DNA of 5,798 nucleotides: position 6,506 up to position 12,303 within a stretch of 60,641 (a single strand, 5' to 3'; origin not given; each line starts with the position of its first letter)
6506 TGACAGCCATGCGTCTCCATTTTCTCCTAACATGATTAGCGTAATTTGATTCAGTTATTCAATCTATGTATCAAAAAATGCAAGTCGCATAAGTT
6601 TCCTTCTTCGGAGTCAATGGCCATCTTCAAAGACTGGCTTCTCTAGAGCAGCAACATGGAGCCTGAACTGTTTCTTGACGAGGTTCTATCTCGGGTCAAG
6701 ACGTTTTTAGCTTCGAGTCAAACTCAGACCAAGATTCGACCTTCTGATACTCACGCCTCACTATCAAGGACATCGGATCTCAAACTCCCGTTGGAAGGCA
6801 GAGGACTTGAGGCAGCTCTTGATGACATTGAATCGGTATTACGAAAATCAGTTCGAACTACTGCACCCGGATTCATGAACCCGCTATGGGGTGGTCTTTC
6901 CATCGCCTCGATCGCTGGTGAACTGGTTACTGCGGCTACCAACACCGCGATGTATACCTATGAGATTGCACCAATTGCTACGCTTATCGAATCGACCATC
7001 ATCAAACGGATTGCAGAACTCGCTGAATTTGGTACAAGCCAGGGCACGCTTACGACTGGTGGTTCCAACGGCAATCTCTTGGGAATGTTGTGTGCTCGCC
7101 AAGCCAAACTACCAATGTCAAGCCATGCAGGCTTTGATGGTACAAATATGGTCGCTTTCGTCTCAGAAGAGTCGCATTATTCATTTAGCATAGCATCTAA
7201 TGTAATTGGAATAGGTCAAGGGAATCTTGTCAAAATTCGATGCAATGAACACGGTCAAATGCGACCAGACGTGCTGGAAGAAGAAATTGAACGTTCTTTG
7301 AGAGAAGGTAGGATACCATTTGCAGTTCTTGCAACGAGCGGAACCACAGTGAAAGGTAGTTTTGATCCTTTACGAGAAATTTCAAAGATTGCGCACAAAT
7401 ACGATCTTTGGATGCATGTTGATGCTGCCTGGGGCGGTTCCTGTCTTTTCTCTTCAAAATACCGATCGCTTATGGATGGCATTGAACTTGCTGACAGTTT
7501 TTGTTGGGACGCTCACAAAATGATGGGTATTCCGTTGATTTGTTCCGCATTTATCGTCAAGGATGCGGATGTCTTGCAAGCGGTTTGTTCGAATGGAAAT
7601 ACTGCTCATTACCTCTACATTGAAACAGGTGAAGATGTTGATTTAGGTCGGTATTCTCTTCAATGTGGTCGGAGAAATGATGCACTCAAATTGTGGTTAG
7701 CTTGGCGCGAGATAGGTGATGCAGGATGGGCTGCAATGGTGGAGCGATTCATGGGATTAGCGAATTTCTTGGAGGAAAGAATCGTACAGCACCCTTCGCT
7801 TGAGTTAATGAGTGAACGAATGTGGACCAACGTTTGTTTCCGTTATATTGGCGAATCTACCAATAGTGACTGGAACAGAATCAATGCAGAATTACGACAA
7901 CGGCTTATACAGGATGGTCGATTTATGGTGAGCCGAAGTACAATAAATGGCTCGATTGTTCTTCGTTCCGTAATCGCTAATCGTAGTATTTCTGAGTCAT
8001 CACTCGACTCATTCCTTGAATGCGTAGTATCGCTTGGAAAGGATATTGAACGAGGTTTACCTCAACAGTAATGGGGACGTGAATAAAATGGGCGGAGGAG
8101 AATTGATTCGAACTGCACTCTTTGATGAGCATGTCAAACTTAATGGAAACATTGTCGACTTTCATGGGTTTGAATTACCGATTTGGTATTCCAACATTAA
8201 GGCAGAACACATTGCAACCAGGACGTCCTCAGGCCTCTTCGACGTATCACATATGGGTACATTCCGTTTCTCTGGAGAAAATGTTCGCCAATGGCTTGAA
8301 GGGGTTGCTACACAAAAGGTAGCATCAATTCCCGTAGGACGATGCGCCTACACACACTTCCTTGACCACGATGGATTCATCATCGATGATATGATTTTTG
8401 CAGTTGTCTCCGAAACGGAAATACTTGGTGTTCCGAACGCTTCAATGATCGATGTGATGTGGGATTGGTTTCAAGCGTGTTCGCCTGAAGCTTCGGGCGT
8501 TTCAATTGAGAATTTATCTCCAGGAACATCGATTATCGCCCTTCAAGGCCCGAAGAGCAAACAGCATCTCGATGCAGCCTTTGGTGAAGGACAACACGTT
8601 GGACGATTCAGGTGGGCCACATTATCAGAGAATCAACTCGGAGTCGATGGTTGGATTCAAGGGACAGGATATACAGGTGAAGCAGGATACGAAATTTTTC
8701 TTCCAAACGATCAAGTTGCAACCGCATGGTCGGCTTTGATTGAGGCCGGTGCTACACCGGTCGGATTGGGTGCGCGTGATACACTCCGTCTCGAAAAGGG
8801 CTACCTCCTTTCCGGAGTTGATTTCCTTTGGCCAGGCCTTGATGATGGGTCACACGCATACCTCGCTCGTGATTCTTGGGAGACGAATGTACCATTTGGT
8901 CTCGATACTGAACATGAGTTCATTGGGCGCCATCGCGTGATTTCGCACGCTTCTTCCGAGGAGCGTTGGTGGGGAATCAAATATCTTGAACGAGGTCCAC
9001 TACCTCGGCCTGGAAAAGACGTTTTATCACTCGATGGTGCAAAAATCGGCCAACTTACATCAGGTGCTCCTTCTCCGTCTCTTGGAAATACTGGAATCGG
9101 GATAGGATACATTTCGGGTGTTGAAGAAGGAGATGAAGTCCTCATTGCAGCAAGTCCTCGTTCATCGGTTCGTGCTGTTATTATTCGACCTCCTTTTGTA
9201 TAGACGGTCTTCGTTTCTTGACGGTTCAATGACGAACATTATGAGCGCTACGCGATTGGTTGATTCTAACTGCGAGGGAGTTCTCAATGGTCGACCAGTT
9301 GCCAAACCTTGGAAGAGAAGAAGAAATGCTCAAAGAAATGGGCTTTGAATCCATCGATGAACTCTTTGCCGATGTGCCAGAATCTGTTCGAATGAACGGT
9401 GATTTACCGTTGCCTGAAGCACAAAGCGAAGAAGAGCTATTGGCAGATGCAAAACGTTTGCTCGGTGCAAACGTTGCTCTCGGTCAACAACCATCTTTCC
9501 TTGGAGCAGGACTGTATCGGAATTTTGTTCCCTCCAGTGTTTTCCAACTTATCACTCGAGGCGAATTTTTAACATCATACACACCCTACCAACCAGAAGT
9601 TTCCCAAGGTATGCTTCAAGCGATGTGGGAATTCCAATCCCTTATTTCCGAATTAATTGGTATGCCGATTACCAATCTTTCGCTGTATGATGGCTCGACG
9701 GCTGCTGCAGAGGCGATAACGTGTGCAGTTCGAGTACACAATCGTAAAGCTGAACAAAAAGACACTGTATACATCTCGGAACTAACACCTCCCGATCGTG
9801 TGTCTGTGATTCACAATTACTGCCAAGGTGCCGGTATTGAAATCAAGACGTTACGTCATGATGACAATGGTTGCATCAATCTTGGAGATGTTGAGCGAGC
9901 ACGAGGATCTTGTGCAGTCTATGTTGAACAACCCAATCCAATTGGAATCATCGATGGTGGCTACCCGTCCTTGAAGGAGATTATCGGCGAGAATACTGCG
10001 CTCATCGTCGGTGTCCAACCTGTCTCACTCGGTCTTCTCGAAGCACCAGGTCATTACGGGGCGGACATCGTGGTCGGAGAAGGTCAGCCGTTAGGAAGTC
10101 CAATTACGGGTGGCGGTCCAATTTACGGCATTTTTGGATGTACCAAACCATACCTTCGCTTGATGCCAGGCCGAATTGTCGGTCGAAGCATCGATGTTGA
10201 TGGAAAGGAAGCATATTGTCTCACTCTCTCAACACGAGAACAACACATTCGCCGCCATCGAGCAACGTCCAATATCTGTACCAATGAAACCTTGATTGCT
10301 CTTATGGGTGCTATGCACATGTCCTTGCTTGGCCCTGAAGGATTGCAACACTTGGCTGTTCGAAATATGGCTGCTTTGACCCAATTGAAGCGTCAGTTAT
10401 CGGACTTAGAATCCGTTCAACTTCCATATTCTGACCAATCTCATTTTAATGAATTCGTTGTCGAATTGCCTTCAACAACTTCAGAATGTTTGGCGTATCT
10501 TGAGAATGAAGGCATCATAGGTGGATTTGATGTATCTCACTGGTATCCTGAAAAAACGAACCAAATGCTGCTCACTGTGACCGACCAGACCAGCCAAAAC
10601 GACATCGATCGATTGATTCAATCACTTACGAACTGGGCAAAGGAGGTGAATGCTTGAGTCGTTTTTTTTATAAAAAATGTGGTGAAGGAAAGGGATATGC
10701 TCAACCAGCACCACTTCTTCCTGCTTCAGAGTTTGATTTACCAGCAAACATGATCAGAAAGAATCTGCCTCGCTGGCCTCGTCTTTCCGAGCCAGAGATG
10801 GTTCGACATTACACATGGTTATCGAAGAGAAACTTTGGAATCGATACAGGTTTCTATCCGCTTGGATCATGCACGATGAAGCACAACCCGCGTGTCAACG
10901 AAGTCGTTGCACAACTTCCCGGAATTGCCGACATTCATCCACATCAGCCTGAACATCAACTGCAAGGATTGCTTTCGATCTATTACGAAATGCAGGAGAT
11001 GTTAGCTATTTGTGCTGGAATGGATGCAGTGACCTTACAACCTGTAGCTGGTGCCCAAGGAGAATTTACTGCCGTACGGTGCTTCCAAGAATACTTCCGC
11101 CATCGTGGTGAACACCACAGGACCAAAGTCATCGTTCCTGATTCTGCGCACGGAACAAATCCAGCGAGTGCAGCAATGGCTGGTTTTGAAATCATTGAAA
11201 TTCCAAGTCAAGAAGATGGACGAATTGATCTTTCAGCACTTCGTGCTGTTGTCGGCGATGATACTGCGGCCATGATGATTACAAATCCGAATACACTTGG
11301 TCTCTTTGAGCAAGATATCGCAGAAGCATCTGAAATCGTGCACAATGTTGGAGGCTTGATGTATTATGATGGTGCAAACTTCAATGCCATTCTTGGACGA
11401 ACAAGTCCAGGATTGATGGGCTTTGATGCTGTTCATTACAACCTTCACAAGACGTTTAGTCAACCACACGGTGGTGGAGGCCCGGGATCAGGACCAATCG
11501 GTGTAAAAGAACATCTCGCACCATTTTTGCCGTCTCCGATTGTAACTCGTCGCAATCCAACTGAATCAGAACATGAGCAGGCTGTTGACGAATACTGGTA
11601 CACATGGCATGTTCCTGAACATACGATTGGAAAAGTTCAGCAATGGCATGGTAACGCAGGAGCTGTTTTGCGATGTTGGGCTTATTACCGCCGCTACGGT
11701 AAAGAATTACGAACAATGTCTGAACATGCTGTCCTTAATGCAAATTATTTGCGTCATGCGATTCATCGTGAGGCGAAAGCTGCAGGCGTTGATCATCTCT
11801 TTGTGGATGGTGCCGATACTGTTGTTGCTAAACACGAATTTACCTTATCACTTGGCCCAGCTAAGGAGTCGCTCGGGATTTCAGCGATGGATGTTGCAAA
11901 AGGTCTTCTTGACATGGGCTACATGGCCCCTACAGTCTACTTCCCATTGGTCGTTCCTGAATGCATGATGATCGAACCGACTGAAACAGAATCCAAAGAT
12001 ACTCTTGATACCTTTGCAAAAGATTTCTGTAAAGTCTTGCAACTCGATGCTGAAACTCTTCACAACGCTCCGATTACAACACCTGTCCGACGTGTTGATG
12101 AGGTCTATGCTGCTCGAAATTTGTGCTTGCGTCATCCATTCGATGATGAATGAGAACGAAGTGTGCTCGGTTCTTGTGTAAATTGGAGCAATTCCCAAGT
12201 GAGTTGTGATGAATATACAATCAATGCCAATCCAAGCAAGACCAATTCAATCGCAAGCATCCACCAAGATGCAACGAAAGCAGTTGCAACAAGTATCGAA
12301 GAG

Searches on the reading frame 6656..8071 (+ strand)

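Call 6: search_protein_families(library=pfam, proteins=[window:6656-8071:+], max_evalue=0.001)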
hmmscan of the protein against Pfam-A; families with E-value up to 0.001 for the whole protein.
window:6656-8071:+ (471 aa): 3 families
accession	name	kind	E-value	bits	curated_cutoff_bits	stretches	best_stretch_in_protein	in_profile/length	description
PF00282.25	Pyridoxal_deC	-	3.5e-85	286.4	27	1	38-397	6-374/375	Pyridoxal-dependent decarboxylase conserved domain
PF01212.27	Beta_elim_lyase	-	4.5e-07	29.9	27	1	167-305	74-214/288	Beta-eliminating lyase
PF00266.25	Aminotran_5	-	0.0002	20.9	21.5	1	188-258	113-177/371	Aminotransferase class-V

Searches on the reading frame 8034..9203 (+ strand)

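Call 6: search_protein_families(library=pfam, proteins=[window:8034-9203:+], max_evalue=0.001)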
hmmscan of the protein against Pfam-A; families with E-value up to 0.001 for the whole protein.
window:8034-9203:+ (389 aa): 2 families
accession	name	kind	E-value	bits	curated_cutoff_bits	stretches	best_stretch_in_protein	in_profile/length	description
PF01571.26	GCV_T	-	1.7e-64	217.9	25.6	1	29-264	1-241/255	Aminomethyltransferase folate-binding domain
PF08669.17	GCV_T_C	-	1.9e-08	34.5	25.9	1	316-389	7-79/80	Glycine cleavage T-protein C-terminal barrel domain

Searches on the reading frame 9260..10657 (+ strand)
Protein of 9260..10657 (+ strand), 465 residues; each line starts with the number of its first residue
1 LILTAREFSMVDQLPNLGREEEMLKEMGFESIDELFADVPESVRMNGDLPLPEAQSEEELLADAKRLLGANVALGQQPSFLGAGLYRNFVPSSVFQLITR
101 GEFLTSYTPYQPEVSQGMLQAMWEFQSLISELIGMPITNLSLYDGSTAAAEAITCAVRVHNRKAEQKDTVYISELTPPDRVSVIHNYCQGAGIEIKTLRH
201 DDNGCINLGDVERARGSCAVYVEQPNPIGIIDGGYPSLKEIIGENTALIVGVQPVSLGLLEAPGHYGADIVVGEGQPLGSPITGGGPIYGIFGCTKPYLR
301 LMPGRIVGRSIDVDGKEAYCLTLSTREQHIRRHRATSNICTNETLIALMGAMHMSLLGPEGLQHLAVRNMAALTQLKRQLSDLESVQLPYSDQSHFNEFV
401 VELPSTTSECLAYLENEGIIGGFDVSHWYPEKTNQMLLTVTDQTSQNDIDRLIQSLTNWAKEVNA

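Call 6: search_protein_families(library=pfam, proteins=[window:9260-10657:+], max_evalue=0.001)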
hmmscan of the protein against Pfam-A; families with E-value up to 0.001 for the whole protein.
window:9260-10657:+ (465 aa): 1 family
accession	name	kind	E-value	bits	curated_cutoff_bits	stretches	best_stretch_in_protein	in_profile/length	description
PF02347.22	GDC-P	-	1.7e-106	357.1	26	1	20-455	11-428/429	Glycine cleavage system P-protein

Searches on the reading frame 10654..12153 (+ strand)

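Call 6: search_protein_families(library=pfam, proteins=[window:10654-12153:+], max_evalue=0.001)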
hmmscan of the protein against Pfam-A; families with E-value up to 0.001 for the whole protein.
window:10654-12153:+ (499 aa): 3 families
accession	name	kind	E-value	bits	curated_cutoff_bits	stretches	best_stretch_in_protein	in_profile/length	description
PF21478.3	GcvP2_C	-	3.2e-21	75.9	27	1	356-461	2-98/122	Glycine dehydrogenase, C-terminal domain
PF00266.25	Aminotran_5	-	4.8e-06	26.2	21.5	1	155-242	87-178/371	Aminotransferase class-V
PF02347.22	GDC-P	-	0.00011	21.7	26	1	44-297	47-288/429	Glycine cleavage system P-protein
